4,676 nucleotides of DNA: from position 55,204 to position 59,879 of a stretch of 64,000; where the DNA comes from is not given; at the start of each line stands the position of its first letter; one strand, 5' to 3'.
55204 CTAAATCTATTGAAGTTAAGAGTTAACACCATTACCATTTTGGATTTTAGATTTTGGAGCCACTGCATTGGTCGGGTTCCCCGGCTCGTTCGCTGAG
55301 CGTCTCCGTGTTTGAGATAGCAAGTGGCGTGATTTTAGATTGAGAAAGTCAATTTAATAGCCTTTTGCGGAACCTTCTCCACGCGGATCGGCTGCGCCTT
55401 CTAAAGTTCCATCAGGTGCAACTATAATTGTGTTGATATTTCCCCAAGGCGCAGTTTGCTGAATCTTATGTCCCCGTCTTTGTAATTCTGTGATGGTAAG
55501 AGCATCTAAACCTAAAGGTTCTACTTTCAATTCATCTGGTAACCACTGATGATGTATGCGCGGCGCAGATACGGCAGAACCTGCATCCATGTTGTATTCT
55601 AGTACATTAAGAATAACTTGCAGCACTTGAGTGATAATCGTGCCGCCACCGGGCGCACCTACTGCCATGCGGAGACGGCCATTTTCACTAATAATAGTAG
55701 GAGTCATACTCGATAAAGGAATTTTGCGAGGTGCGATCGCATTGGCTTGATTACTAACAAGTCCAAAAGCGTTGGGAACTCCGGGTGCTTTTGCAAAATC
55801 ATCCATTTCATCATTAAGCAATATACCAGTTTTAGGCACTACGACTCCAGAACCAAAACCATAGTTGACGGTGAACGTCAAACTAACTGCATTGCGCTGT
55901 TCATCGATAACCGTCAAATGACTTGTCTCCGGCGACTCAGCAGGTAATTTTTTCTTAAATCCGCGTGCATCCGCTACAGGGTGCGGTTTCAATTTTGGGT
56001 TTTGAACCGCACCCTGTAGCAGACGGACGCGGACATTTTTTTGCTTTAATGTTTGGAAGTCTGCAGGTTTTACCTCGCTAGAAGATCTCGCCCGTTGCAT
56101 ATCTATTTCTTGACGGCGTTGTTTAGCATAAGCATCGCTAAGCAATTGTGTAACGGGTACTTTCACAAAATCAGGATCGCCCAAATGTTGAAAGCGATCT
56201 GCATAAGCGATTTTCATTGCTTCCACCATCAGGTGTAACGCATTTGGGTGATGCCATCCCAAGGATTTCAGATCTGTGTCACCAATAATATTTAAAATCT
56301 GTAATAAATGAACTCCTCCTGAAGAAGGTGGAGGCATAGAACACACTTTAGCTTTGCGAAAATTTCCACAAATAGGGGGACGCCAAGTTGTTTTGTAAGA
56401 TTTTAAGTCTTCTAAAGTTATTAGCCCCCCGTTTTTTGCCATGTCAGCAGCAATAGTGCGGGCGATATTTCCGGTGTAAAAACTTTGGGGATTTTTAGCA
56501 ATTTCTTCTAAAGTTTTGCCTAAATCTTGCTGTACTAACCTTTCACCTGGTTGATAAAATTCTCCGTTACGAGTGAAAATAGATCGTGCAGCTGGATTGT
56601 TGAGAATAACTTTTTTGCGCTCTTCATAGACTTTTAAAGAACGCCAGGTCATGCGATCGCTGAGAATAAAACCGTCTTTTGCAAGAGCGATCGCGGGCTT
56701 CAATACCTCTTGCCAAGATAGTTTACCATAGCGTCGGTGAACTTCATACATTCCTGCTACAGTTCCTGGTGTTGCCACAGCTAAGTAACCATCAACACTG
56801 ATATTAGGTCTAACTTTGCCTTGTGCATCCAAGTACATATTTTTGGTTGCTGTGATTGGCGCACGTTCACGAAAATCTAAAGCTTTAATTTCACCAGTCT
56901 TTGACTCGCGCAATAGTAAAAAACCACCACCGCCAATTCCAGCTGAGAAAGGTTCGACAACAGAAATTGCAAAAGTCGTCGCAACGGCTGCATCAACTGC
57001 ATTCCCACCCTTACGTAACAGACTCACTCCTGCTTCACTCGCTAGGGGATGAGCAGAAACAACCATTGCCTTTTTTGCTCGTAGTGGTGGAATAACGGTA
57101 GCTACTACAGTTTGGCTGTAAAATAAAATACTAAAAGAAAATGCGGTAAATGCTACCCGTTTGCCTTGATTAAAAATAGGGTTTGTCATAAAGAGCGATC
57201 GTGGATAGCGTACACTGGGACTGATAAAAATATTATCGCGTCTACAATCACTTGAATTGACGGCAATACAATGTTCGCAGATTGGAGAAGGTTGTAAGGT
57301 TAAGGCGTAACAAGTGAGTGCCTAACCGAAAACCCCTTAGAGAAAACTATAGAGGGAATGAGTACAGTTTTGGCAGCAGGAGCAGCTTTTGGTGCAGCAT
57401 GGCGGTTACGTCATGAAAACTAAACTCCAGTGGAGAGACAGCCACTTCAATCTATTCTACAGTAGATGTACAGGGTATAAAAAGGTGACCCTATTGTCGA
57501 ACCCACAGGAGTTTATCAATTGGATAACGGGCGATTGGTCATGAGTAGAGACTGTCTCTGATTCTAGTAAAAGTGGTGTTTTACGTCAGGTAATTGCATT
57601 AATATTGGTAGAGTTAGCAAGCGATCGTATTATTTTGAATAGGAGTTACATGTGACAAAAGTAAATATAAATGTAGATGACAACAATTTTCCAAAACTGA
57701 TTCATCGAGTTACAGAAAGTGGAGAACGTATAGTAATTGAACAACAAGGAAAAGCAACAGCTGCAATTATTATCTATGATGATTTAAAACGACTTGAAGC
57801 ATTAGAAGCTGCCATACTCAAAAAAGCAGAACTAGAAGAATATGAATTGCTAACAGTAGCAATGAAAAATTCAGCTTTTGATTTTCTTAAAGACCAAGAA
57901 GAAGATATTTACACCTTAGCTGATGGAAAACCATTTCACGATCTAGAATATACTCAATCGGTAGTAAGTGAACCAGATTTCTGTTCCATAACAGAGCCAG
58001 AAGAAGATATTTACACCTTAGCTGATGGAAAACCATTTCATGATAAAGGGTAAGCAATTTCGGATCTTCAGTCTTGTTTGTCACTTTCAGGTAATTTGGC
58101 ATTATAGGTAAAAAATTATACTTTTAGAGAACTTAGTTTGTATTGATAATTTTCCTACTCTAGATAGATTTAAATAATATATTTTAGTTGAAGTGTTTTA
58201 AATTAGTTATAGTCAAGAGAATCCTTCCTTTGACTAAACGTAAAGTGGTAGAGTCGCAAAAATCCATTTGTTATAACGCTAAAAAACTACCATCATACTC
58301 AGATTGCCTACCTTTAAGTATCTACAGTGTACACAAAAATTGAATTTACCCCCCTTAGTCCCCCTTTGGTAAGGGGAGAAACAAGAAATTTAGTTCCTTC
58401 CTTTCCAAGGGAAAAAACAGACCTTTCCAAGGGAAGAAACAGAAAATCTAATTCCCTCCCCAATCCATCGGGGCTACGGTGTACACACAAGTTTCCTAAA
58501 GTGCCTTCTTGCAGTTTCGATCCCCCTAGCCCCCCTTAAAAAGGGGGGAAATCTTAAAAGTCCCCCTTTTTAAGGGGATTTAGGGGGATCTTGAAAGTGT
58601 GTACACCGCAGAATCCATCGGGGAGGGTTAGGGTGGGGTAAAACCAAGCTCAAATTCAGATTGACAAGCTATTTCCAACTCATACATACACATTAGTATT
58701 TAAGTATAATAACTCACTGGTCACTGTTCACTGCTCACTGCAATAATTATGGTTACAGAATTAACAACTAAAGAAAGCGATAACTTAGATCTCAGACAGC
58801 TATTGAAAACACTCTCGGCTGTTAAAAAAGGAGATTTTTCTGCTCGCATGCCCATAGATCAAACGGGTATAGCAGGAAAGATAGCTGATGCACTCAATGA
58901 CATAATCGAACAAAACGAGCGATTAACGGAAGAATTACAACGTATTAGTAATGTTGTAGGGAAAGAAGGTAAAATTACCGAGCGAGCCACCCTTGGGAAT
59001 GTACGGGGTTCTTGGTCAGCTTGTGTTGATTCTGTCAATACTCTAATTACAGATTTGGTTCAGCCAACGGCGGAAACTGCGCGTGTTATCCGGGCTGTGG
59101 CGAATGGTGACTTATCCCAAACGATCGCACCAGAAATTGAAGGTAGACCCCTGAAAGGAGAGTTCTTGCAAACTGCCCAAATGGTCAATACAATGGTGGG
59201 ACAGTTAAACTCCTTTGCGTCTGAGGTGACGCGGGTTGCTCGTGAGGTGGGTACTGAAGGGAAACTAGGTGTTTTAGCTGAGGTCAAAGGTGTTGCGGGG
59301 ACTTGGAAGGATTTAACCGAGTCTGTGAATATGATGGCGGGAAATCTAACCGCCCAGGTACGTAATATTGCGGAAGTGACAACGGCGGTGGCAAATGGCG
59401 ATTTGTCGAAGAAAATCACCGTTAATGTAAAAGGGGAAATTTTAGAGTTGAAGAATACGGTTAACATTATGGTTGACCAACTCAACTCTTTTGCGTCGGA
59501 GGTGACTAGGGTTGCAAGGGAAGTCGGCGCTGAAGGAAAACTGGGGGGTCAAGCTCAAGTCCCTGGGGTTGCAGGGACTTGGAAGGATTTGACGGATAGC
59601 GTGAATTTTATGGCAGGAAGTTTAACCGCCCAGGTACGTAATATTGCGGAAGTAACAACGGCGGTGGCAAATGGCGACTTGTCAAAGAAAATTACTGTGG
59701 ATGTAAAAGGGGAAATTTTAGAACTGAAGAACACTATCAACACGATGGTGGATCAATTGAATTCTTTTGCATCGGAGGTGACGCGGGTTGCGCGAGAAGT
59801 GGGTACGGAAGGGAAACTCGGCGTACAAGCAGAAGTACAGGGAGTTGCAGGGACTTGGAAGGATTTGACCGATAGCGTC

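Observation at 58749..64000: Giant poly-HAMP sensor kinase with 12 near-identical 276-bp tandem repeats, invisible to the ORF track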

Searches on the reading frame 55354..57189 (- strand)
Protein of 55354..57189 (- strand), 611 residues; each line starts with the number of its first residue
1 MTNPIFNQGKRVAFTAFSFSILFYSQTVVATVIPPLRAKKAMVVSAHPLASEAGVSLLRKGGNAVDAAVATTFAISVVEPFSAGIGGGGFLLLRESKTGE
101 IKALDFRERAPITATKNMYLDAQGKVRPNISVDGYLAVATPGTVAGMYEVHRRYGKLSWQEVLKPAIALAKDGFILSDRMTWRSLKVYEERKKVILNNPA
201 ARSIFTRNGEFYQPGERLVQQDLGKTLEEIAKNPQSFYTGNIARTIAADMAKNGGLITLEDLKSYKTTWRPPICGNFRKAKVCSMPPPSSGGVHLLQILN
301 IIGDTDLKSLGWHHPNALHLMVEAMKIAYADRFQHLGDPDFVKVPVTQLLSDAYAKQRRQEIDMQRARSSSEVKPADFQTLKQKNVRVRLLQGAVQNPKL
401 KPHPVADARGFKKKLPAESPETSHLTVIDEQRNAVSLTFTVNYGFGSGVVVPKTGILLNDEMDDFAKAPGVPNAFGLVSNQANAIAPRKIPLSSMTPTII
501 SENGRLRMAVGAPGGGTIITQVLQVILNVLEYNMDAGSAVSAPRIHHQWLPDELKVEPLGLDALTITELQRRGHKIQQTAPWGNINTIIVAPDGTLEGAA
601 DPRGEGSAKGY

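Call 28: search_protein_families(library=pfam, proteins=[window:55354-57189:-], max_evalue=0.001)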
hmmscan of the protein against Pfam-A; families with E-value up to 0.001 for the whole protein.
window:55354-57189:- (611 aa): 1 family
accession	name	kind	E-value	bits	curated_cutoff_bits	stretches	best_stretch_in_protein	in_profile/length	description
PF01019.26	G_glu_transpept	-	1.2e-178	595.5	27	1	56-606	2-512/512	Gamma-glutamyltranspeptidase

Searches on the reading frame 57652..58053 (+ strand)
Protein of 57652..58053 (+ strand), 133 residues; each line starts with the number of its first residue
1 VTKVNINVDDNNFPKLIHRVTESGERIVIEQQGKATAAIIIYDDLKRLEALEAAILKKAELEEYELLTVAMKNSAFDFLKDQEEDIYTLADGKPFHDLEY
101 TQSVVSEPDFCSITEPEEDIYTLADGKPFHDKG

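Call 28: search_protein_families(library=pfam, proteins=[window:57652-58053:+], max_evalue=0.001)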
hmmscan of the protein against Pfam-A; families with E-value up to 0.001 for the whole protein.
window:57652-58053:+ (133 aa): 1 family
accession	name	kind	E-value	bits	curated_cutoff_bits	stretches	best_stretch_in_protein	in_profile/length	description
PF02604.26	PhdYeFM_antitox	-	8.8e-08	32.3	29.8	1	11-57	11-56/74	Antitoxin Phd_YefM, type II toxin-antitoxin system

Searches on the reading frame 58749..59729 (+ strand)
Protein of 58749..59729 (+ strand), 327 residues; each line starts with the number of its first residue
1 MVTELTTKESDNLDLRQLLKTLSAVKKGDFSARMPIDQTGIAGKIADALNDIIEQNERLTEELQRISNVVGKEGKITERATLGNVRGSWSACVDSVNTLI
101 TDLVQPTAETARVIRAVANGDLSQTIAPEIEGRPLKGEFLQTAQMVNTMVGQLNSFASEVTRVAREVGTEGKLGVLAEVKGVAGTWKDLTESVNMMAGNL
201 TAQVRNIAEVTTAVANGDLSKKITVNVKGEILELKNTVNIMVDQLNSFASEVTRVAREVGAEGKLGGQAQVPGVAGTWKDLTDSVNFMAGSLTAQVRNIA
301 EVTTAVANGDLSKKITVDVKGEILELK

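Call 23: search_solved_structures(query=window:58749-59729:+, max_evalue=0.00001, show_alignments=1)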
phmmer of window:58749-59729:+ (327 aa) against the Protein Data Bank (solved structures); distinct sequences matched with E-value up to 0.00001: 2.
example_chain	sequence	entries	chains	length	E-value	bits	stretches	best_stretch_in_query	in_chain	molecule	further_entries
9trk_A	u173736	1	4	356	9e-128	429.2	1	8-293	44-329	histidine kinase,Gcn4p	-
9trj_A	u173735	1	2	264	3.1e-78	266.7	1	8-201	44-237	histidine kinase,Gcn4p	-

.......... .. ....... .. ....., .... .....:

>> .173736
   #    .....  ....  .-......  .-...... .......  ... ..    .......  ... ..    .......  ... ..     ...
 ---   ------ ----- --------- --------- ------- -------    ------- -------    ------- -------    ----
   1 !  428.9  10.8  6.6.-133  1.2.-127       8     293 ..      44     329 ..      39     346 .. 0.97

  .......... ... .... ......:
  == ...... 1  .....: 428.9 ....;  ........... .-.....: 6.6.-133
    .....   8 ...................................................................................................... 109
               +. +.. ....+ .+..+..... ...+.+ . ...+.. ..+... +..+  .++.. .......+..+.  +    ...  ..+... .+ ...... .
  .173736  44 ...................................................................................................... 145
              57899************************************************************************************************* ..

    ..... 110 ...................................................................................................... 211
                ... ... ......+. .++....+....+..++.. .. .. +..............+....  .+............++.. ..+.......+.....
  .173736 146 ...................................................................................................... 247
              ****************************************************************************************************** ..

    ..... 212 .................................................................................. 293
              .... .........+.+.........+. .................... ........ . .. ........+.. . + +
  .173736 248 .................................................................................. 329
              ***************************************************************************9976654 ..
